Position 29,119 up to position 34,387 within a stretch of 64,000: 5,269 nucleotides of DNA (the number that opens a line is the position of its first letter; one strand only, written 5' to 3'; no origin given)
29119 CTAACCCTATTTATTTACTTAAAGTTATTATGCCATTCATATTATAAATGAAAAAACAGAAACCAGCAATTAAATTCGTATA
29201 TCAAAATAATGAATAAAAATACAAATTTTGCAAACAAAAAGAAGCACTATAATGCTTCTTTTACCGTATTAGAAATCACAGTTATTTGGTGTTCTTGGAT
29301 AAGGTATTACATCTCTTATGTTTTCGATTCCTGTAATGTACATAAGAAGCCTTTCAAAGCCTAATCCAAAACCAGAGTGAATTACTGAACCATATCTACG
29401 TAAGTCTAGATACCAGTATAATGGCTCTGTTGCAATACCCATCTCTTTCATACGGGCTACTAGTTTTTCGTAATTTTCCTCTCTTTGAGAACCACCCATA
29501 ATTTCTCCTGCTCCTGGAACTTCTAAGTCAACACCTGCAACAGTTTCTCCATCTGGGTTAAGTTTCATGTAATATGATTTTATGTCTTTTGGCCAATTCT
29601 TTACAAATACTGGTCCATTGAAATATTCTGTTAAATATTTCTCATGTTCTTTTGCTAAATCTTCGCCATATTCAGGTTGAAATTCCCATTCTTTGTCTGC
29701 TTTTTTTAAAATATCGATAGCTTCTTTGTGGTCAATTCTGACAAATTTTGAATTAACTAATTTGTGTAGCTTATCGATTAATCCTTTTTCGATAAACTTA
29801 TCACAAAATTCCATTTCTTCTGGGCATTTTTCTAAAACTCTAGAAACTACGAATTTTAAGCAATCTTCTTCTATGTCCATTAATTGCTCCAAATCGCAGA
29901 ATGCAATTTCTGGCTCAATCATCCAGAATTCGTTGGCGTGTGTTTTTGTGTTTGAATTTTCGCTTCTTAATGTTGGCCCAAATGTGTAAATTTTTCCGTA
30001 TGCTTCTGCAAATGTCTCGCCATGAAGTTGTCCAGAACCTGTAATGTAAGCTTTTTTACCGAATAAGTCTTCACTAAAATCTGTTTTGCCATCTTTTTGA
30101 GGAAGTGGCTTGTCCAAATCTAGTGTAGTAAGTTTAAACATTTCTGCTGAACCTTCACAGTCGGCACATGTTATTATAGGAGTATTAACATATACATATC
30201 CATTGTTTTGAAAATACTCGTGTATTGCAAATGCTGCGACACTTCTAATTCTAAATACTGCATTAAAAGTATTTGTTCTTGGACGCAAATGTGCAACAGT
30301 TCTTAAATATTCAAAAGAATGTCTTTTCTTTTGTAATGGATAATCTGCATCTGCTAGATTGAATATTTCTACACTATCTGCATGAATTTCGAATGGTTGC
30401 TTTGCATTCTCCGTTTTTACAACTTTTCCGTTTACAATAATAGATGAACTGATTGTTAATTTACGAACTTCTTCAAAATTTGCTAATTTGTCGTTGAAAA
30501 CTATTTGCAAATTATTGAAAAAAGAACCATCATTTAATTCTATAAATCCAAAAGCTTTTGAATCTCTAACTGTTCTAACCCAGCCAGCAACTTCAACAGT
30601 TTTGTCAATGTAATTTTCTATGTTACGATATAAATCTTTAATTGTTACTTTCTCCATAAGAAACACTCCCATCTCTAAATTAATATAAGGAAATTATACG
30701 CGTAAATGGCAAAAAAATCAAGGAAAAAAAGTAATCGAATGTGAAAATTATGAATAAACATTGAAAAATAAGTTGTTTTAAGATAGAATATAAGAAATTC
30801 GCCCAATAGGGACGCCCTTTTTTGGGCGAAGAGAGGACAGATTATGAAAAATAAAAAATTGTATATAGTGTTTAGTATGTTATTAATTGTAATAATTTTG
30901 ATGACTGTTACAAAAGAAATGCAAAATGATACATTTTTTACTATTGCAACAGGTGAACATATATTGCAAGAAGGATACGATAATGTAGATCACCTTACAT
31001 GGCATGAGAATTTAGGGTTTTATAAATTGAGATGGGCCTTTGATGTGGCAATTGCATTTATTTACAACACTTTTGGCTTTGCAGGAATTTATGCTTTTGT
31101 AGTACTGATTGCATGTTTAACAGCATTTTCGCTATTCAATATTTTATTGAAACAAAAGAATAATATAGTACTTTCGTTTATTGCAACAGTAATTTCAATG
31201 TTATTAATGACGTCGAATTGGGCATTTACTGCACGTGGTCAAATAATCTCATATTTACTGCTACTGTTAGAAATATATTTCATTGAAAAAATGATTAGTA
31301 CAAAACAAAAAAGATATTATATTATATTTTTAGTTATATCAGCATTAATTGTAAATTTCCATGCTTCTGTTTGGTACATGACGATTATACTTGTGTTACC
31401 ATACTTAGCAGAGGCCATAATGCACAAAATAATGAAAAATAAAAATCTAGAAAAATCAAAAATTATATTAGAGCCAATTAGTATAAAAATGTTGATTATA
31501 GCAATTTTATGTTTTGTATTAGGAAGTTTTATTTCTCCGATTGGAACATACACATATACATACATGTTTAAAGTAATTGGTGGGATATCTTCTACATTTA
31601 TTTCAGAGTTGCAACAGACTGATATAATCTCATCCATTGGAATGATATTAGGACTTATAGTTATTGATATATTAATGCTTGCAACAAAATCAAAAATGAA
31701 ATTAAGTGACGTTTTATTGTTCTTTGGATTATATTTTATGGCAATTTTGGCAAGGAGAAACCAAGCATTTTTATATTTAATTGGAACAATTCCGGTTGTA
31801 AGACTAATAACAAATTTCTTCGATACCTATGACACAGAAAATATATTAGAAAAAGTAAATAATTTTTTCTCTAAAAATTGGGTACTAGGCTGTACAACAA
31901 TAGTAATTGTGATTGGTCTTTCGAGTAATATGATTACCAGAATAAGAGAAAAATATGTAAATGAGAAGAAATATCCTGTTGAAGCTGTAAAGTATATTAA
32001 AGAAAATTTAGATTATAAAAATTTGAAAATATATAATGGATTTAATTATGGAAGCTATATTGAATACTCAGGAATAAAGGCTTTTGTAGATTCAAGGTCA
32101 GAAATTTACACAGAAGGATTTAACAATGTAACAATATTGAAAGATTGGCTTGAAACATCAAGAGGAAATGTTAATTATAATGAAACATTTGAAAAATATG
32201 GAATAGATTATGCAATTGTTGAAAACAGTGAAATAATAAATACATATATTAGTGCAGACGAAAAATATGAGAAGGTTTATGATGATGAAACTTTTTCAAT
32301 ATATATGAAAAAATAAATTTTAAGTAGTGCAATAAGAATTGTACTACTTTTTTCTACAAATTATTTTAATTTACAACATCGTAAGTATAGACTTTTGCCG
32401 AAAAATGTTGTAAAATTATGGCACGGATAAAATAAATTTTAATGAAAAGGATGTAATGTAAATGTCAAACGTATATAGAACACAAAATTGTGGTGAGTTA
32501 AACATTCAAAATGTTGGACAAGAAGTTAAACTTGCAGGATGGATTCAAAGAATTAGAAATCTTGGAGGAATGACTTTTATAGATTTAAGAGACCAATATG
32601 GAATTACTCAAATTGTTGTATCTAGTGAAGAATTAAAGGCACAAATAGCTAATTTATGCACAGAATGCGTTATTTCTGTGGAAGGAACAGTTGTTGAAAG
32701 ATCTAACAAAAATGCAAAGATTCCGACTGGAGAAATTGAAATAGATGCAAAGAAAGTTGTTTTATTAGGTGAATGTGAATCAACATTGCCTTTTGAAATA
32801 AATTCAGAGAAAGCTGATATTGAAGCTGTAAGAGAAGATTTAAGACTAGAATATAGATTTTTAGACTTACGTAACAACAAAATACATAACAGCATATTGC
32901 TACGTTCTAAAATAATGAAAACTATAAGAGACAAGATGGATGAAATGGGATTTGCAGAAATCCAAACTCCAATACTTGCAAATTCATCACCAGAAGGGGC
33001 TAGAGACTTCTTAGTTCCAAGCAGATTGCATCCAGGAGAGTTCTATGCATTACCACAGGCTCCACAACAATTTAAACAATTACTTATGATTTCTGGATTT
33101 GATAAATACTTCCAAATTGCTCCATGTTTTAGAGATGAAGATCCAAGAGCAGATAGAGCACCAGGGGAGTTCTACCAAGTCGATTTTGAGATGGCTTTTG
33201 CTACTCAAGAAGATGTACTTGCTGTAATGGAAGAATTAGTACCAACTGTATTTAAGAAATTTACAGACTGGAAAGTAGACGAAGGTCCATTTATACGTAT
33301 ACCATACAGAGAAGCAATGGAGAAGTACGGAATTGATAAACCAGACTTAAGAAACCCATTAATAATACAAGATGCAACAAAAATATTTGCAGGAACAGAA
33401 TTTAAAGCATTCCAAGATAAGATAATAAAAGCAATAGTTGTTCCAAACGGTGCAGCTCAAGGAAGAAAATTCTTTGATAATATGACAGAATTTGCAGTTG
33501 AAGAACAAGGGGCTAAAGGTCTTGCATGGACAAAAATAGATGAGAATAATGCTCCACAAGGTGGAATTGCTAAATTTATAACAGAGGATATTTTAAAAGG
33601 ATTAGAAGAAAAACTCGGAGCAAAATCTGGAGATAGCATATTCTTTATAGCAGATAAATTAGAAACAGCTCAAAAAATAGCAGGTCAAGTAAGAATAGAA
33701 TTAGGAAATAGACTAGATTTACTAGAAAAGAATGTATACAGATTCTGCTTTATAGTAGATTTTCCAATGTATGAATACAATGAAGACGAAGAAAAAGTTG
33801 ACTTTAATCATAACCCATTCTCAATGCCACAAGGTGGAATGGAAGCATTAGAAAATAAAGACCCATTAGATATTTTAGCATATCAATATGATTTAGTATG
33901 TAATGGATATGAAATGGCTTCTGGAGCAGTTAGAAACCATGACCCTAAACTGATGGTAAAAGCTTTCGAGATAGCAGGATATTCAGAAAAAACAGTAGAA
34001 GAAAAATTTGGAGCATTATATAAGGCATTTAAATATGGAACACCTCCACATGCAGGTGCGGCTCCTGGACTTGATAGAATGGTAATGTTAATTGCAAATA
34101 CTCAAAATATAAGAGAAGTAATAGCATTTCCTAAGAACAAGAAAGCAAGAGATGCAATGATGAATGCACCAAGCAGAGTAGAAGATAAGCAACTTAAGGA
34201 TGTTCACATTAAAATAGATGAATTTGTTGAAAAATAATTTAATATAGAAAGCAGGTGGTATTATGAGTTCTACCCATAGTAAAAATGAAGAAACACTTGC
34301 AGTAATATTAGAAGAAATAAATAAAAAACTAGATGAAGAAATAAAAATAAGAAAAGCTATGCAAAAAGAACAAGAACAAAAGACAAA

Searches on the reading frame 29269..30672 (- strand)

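Call 43: search_protein_families(library=pfam, proteins=[window:29269-30672:-], max_evalue=0.0001)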
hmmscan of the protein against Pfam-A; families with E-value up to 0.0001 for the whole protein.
window:29269-30672:- (467 aa): 2 families
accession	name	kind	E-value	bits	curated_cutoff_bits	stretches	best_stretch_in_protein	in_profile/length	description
PF00152.25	tRNA-synt_2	-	2.5e-59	201.3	25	1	127-461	9-307/308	tRNA synthetases class II (D, K and N)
PF01336.31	tRNA_anti-codon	-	3.2e-13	49.9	27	1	26-103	1-74/75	OB-fold nucleic acid binding domain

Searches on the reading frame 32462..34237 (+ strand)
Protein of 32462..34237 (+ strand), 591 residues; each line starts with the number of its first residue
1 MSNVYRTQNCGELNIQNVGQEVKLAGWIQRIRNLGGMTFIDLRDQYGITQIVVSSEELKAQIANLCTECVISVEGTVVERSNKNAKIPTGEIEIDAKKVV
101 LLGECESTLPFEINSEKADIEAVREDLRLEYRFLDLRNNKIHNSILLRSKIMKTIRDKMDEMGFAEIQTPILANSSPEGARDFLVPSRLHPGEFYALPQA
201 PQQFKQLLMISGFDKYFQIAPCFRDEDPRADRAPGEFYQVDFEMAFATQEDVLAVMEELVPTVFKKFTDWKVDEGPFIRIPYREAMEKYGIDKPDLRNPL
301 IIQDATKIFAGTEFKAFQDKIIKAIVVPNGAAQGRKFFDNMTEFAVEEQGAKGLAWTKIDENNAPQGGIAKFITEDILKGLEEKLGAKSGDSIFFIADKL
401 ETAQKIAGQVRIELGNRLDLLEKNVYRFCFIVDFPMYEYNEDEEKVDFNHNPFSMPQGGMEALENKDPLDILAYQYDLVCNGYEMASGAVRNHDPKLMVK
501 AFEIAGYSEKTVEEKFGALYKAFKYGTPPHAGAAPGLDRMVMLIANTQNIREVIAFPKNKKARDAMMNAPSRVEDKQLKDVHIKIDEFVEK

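Call 81: search_protein_families(library=ncbifam, proteins=[window:32462-34237:+], max_evalue=0.00001)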
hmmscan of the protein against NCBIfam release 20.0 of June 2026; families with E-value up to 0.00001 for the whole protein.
window:32462-34237:+ (591 aa): 16 families
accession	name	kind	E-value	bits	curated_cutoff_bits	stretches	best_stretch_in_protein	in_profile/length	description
NF001750.0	PRK00476.1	equivalog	6.8e-239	794.1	443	1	3-586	2-587/590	aspartate--tRNA ligase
TIGR00459.1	aspS_bact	equivalog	7.6e-192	638.7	373.85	1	6-584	3-582/586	aspartate--tRNA ligase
NF009460.0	PRK12820.1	equivalog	1.5e-141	472.9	1379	1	9-582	25-614/723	bifunctional aspartyl-tRNA synthetase/aspartyl/glutamyl-tRNA amidotransferase subunit C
NF003483.0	PRK05159.1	equivalog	2.3e-74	250.8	353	2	6-269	4-260/438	aspartate--tRNA(Asn) ligase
TIGR00458.1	aspS_nondisc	equivalog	3.6e-68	230.5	368.4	2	16-272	9-258/428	aspartate--tRNA(Asn) ligase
NF003037.0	PRK03932.1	equivalog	1.6e-46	159.2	414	2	16-270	13-265/451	asparagine--tRNA ligase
NF001756.1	PRK00484.1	subfamily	3.7e-41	141.3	468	2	14-268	46-291/488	lysine--tRNA ligase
TIGR00457.1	asnS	equivalog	4.3e-41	141.2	342.6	2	16-269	13-266/455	asparagine--tRNA ligase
TIGR00499.1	lysS_bact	equivalog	2.7e-40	138.5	427.6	2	9-272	43-299/496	lysine--tRNA ligase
NF002821.0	PRK02983.1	equivalog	6.9e-31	107.1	742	2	6-261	646-893/1102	bifunctional lysylphosphatidylglycerol synthetase/lysine--tRNA ligase LysX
NF009101.0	PRK12445.1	subfamily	3.5e-28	98.4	1026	2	10-289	58-336/505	lysine--tRNA ligase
NF005052.0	PRK06462.1-1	equivalog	8.2e-20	71.1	368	1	118-271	20-177/353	asparagine synthetase A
NF005054.0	PRK06462.1-4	equivalog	1.9e-19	69.9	309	1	130-294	10-194/318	asparagine synthetase A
TIGR00462.1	genX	equivalog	4.3e-16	59.2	286.9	2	147-290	3-143/304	EF-P lysine aminoacylase EpmA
NF006828.0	PRK09350.1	equivalog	4.3e-13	49.2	264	1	473-559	233-323/325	elongation factor P--(R)-beta-lysine ligase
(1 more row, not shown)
